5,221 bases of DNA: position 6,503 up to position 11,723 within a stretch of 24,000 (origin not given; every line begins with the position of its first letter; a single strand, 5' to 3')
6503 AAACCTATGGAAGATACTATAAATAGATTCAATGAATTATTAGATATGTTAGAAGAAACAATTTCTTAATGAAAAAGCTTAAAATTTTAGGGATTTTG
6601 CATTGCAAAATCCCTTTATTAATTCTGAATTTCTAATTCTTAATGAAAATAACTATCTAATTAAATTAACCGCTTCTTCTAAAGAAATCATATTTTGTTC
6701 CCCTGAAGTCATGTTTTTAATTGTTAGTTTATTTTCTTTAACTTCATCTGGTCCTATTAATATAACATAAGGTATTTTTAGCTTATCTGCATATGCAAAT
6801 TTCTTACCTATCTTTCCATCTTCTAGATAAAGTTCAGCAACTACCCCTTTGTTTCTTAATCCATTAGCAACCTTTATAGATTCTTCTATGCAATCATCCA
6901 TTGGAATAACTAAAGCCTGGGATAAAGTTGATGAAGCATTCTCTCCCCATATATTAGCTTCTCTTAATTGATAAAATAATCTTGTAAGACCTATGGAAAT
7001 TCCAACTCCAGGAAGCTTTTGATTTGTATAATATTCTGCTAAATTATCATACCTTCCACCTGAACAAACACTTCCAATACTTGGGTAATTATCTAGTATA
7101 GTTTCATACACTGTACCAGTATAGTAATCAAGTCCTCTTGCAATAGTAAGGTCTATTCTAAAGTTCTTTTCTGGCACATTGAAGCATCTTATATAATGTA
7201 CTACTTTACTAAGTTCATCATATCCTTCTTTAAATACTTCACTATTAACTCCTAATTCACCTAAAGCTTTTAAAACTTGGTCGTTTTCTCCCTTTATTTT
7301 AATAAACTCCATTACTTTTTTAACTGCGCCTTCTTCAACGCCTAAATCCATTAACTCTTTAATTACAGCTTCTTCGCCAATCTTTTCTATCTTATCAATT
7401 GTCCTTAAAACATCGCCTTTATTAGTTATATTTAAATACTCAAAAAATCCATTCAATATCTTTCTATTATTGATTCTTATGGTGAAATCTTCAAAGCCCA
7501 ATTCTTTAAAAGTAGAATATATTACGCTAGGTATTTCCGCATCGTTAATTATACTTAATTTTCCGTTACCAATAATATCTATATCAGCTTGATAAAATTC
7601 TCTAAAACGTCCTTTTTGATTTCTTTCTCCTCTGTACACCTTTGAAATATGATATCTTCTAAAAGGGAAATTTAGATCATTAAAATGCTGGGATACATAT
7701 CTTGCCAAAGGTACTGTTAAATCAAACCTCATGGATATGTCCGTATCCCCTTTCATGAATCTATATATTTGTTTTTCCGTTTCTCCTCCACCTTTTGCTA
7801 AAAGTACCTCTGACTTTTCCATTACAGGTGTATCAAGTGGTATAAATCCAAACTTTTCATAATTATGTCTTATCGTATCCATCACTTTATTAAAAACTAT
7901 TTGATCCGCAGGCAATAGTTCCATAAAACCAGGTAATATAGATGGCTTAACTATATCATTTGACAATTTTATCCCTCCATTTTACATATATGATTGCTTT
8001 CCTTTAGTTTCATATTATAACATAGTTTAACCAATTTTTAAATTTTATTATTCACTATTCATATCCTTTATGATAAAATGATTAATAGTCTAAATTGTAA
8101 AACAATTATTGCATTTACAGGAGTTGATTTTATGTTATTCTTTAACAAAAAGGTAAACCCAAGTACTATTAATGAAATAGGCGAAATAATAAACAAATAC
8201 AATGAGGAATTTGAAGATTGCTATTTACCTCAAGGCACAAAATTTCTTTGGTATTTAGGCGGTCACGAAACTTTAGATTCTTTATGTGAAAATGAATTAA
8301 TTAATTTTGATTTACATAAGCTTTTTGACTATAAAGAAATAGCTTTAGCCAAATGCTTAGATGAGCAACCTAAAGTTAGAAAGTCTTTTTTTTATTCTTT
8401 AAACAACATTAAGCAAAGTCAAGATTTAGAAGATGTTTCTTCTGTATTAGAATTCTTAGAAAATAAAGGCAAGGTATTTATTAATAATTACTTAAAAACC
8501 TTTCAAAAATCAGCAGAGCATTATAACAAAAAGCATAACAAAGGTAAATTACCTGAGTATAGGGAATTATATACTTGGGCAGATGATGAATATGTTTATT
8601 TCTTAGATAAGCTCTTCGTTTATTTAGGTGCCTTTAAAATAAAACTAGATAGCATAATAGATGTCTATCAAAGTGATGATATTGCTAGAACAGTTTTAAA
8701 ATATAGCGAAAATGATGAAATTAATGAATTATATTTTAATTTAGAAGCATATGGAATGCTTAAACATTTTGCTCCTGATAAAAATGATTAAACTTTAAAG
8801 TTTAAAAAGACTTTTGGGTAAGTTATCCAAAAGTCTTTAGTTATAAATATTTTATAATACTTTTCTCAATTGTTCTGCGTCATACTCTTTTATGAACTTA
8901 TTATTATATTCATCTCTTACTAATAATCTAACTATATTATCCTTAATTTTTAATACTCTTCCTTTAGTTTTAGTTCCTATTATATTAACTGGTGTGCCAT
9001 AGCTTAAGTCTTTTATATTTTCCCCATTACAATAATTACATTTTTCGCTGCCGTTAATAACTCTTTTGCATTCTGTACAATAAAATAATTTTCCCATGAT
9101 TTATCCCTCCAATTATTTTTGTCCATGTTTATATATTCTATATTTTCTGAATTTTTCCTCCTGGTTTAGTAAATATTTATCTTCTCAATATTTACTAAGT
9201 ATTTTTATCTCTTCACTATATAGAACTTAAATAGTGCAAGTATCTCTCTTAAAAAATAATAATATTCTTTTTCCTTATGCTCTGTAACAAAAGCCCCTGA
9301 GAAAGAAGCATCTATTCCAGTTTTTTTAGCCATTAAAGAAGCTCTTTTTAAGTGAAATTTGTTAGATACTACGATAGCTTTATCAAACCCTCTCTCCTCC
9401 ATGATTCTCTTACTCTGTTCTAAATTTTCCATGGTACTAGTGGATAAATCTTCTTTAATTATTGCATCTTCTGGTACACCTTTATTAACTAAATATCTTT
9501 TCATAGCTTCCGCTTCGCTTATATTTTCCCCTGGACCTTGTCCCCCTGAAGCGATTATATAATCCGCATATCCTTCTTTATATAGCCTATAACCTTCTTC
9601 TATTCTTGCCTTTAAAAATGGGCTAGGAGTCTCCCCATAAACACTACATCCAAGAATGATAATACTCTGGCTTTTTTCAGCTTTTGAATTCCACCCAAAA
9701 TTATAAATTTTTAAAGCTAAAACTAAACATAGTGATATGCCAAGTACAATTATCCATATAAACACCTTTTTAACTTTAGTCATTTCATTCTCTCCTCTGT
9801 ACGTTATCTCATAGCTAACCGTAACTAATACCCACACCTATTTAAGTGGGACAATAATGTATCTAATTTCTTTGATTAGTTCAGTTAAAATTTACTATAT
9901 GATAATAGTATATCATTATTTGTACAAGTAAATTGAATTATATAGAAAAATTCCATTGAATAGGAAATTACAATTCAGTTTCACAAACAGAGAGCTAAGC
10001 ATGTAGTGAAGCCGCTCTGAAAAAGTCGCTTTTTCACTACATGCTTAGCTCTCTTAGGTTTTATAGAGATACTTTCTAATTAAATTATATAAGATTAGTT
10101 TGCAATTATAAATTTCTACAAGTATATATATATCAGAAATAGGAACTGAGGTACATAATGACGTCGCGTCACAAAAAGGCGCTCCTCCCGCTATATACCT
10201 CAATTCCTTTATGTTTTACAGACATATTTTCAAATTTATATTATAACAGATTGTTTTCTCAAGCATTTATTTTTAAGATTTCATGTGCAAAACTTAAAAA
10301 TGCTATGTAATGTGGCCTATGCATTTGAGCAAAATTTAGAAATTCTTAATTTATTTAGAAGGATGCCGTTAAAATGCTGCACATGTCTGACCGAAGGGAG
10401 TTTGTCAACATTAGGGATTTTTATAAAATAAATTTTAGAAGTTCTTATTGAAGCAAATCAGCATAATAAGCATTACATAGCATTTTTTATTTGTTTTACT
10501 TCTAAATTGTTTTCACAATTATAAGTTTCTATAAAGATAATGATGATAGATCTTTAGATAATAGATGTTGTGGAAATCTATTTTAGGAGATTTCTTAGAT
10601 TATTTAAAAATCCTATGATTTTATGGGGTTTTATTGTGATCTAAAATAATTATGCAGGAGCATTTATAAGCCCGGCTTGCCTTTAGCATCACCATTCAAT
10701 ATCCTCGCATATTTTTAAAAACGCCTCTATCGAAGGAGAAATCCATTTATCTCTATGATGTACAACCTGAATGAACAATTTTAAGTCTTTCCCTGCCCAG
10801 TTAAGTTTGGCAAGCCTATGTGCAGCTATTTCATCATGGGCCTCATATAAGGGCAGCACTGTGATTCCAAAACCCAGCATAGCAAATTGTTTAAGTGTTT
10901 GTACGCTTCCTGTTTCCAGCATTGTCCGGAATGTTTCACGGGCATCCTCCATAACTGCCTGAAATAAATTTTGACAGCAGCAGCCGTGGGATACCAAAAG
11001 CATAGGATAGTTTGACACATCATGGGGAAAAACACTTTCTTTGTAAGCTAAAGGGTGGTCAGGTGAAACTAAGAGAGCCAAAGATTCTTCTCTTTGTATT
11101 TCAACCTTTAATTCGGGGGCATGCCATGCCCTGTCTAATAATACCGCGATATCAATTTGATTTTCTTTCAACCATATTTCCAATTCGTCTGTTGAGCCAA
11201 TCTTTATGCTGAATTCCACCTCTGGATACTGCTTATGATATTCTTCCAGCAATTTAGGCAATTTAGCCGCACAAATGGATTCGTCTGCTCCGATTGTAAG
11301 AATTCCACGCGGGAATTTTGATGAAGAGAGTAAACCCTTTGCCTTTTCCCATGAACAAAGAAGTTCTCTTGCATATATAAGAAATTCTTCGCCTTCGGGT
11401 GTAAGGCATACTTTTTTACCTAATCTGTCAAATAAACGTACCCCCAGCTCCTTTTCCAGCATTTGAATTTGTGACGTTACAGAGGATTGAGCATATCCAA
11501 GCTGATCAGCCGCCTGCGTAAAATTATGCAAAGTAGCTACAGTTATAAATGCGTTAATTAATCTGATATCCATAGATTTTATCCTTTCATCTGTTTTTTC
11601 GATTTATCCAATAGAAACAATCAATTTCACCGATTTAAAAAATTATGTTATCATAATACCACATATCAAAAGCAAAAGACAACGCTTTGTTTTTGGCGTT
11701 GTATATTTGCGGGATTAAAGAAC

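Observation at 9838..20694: Accessory island of small gene cassettes whose junctions all carry the same co-oriented, shuffled set of repeat modules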

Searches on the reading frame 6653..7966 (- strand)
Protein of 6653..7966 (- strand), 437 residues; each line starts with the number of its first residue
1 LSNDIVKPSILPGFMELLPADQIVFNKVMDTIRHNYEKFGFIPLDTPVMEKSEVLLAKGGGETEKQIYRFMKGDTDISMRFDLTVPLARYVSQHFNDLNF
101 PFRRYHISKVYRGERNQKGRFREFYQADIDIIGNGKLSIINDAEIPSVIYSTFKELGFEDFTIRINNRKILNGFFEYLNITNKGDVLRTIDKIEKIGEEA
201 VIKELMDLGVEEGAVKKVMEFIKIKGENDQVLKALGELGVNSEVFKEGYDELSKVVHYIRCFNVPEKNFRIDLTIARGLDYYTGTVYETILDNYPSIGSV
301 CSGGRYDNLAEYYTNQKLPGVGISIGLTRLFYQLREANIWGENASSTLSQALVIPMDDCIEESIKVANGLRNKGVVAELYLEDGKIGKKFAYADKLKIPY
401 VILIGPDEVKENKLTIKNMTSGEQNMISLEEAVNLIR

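Call 8: search_protein_families(library=pfam, proteins=[window:6653-7966:-])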
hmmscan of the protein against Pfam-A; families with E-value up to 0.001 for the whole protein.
window:6653-7966:- (437 aa): 3 families
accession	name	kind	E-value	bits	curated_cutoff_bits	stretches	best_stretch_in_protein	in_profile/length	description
PF13393.11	tRNA-synt_His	-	1.2e-37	130.3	25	1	13-330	1-308/308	Histidyl-tRNA synthetase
PF03129.25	HGTP_anticodon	-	3.2e-22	78.9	21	1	350-437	1-92/94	Anticodon binding domain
PF00587.30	tRNA-synt_2b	-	1.6e-07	32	29.3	1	88-200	22-110/179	tRNA synthetase class II core domain (G, H, P, S and T)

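Call 11: find_encoding_contigs(protein=window:6653-7966:-, flank=10000, max_places=6)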
Protein window:6653-7966:- (437 aa): no gene with exactly this product is on record in the collection.

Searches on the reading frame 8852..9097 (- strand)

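Call 7: search_protein_families(library=ncbifam, proteins=[window:8852-9097:-], max_evalue=0.01)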
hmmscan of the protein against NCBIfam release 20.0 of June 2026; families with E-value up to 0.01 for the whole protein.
window:8852-9097:- (81 aa): 2 families
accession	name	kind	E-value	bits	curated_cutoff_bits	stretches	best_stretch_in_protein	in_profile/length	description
NF041664.1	RNAP_arch_Epp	equivalog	0.0029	17.5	50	1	7-30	3-25/57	transcription elongation factor subunit Spt4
NF049861.1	SCO2400_fam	subfamily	0.0077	16.8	55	1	6-36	3-32/136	SCO2400 family protein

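Call 8: search_protein_families(library=pfam, proteins=[window:8852-9097:-])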
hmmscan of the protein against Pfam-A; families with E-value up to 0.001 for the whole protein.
window:8852-9097:- (81 aa): 0 families

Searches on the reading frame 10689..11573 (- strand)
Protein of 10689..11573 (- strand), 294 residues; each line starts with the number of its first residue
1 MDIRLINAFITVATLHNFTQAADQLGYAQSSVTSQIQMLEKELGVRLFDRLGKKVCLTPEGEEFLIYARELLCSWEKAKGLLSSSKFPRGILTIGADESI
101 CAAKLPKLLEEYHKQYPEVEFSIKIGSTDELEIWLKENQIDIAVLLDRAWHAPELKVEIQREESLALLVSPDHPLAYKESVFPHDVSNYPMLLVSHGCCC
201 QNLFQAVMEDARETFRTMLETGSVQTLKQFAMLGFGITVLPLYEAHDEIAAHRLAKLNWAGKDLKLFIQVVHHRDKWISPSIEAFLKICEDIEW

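Call 5: search_protein_families(library=pfam, proteins=[window:10689-11573:-])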
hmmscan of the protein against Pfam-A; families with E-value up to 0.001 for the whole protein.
window:10689-11573:- (294 aa): 2 families
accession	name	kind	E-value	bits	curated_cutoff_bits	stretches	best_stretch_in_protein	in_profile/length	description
PF03466.25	LysR_substrate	-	2.5e-46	158.2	28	1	88-290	4-205/209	LysR substrate binding domain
PF00126.33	HTH_1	-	2.4e-20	72.7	26.6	1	3-62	1-60/60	Bacterial regulatory helix-turn-helix protein, lysR family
